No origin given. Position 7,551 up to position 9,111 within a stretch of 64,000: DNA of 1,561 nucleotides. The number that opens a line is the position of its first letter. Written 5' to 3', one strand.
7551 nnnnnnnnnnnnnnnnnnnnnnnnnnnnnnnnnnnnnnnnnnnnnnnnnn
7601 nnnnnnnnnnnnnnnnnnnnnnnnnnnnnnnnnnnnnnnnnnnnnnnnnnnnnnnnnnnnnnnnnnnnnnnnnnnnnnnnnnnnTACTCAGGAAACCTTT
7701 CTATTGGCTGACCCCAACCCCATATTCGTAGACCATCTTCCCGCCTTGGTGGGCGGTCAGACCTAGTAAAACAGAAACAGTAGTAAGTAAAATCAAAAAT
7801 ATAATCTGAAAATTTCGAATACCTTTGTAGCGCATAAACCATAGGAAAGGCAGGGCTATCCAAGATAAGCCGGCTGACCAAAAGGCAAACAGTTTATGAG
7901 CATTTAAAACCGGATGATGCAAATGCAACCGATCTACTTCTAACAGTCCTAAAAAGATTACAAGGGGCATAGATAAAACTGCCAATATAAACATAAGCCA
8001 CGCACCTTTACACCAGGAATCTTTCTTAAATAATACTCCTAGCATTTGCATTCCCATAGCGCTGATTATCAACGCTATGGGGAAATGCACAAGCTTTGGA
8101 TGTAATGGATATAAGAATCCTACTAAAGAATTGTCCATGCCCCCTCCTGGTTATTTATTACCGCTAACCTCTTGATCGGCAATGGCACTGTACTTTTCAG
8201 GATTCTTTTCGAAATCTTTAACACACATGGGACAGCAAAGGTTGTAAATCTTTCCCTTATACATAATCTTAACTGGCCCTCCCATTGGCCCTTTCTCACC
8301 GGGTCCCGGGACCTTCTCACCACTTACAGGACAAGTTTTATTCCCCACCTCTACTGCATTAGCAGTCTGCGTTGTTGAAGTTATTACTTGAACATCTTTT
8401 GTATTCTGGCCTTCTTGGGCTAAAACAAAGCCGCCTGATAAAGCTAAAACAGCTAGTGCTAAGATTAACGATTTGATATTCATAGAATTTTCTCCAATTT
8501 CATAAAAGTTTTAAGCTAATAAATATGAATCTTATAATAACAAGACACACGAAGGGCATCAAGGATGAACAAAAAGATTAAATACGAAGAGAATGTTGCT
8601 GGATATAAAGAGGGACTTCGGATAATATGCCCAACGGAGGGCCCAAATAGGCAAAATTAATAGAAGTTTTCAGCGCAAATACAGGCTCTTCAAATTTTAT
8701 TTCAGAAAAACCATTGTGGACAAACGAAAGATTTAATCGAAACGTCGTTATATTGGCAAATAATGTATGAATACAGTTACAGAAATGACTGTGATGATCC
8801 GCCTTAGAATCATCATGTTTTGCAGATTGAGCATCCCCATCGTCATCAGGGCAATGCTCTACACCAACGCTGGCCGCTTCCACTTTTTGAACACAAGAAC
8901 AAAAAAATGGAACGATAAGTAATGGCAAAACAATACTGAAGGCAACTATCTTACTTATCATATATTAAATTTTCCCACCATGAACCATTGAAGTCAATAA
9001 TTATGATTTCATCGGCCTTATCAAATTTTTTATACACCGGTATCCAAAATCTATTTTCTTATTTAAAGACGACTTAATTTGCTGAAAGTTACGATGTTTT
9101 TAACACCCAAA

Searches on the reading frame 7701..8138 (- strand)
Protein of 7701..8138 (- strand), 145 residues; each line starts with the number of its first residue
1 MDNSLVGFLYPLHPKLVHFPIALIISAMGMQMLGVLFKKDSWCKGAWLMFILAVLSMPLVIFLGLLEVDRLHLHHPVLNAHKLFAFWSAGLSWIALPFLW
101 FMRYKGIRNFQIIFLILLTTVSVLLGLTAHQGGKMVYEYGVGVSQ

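Call 6: search_protein_families(library=pfam, proteins=[window:7701-8138:-], max_evalue=0.1)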
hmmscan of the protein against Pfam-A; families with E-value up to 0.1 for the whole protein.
window:7701-8138:- (145 aa): 1 family
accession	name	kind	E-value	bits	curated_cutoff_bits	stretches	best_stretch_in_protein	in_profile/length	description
PF09990.14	DUF2231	-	1.2e-16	61.5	26.4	1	11-144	3-138/139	Predicted membrane protein (DUF2231)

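Call 7: search_protein_families(library=ncbifam, proteins=[window:7701-8138:-], max_evalue=0.1)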
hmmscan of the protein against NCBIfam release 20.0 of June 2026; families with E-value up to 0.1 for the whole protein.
window:7701-8138:- (145 aa): 1 family
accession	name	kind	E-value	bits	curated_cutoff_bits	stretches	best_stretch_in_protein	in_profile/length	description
NF045937.1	MSC_0624_12TM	equivalog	0.073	11.6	70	1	19-127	291-389/445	MSC_0624 family F1-like ATPase-associated membrane protein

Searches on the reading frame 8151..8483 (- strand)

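Call 6: search_protein_families(library=pfam, proteins=[window:8151-8483:-], max_evalue=0.1)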
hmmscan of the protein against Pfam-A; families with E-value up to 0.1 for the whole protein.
window:8151-8483:- (110 aa): 5 families
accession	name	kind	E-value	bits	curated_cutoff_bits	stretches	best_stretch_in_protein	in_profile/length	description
PF04945.19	YHS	-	1.3e-06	28.7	30.3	1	72-98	17-43/47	YHS domain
PF24273.1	TRASH_HVO_1752_C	-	0.0005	20.6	27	1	76-98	21-43/47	HVO_1752, C-terminal TRASH domain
PF08394.17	Arc_trans_TRASH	-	0.00078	19.9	27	1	68-94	12-38/43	Archaeal TRASH domain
PF15750.11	UBZ_FAAP20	-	0.035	14.3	25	1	83-94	3-14/35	Ubiquitin-binding zinc-finger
PF06467.20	zf-FCS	-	0.036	14.3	22.4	1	70-91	18-39/39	MYM-type Zinc finger with FCS sequence motif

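Call 7: search_protein_families(library=ncbifam, proteins=[window:8151-8483:-], max_evalue=0.1)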
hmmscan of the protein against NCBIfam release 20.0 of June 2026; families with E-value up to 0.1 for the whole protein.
window:8151-8483:- (110 aa): 0 families

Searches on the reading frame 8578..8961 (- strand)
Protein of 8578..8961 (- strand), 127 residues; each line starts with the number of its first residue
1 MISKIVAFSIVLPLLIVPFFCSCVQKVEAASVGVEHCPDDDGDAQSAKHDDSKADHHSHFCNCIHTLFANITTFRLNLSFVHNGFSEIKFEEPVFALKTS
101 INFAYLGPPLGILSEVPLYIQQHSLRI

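Call 6: search_protein_families(library=pfam, proteins=[window:8578-8961:-], max_evalue=0.1)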
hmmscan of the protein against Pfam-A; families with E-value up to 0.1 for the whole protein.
window:8578-8961:- (127 aa): 1 family
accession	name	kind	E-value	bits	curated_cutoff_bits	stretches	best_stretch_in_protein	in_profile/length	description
PF11162.13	DUF2946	-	0.04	15.1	23.7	1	10-65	8-66/117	Protein of unknown function (DUF2946)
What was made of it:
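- Closest known: CutF / CopL / CruR. Different: The locus has a separate candidate CutF-like gene at 8578..8961 (weak DUF2946 hit, call 6).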

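Call 7: search_protein_families(library=ncbifam, proteins=[window:8578-8961:-], max_evalue=0.1)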
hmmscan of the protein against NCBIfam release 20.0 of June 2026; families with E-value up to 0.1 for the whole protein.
window:8578-8961:- (127 aa): 0 families
